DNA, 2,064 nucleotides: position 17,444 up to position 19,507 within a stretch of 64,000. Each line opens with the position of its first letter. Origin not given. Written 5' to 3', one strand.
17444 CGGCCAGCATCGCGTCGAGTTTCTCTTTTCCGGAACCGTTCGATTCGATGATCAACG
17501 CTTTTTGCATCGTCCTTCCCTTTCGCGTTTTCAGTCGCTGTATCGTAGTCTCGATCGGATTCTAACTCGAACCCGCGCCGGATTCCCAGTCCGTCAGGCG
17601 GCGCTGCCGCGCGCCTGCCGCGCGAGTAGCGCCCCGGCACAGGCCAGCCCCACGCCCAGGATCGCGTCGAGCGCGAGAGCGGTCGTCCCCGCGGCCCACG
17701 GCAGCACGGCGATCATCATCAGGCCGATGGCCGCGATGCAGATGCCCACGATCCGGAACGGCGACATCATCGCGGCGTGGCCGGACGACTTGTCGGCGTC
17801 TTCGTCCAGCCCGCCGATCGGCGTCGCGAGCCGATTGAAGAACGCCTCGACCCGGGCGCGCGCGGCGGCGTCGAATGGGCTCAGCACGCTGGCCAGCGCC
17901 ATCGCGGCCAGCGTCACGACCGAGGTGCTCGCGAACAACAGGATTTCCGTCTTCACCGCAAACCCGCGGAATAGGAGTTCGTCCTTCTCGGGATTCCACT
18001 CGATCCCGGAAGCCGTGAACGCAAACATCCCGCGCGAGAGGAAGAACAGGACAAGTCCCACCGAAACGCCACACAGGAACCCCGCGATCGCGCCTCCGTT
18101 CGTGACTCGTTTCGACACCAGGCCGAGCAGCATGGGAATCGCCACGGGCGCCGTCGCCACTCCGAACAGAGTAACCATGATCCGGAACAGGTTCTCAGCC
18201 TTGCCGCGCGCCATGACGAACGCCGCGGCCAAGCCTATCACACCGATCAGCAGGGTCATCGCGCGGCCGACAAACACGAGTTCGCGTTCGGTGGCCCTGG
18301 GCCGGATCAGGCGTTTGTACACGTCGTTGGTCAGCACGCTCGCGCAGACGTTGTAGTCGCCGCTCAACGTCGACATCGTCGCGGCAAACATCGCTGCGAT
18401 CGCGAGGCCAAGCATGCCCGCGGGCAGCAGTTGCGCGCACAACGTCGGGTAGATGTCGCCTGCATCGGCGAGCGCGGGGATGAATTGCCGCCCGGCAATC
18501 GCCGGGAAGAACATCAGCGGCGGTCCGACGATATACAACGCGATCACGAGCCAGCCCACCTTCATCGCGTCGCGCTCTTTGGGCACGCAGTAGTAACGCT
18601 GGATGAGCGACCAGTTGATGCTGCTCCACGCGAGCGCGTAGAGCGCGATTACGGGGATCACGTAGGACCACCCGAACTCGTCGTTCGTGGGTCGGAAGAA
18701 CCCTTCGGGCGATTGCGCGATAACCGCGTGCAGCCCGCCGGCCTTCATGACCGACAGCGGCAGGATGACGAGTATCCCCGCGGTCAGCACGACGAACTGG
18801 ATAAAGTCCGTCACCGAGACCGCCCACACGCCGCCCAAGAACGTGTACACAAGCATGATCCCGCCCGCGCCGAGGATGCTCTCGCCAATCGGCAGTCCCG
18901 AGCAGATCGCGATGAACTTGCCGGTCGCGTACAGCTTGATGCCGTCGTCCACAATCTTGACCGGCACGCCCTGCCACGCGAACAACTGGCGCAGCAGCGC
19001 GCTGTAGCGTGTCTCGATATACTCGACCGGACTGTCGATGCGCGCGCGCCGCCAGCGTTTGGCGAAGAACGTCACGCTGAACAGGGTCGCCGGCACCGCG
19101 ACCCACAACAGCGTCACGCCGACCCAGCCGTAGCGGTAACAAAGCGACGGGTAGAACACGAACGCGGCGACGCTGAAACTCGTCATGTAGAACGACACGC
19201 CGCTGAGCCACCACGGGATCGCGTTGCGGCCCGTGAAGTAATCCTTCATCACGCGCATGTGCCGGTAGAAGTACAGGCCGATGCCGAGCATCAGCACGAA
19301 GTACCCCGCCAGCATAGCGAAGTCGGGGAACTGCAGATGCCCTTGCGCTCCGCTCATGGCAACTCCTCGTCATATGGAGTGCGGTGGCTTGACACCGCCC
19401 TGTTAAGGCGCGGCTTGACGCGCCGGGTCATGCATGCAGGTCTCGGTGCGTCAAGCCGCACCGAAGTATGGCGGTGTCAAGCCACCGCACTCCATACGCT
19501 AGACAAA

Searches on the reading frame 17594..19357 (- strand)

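Call 3: search_protein_families(library=pfam, proteins=[window:17594-19357:-], max_evalue=0.01)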
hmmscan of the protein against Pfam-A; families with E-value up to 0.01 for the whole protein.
window:17594-19357:- (587 aa): 1 family
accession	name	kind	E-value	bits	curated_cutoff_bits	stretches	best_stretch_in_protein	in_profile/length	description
PF00474.23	SSF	-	4.9e-42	144.7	22.8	1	40-430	1-406/406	Sodium:solute symporter family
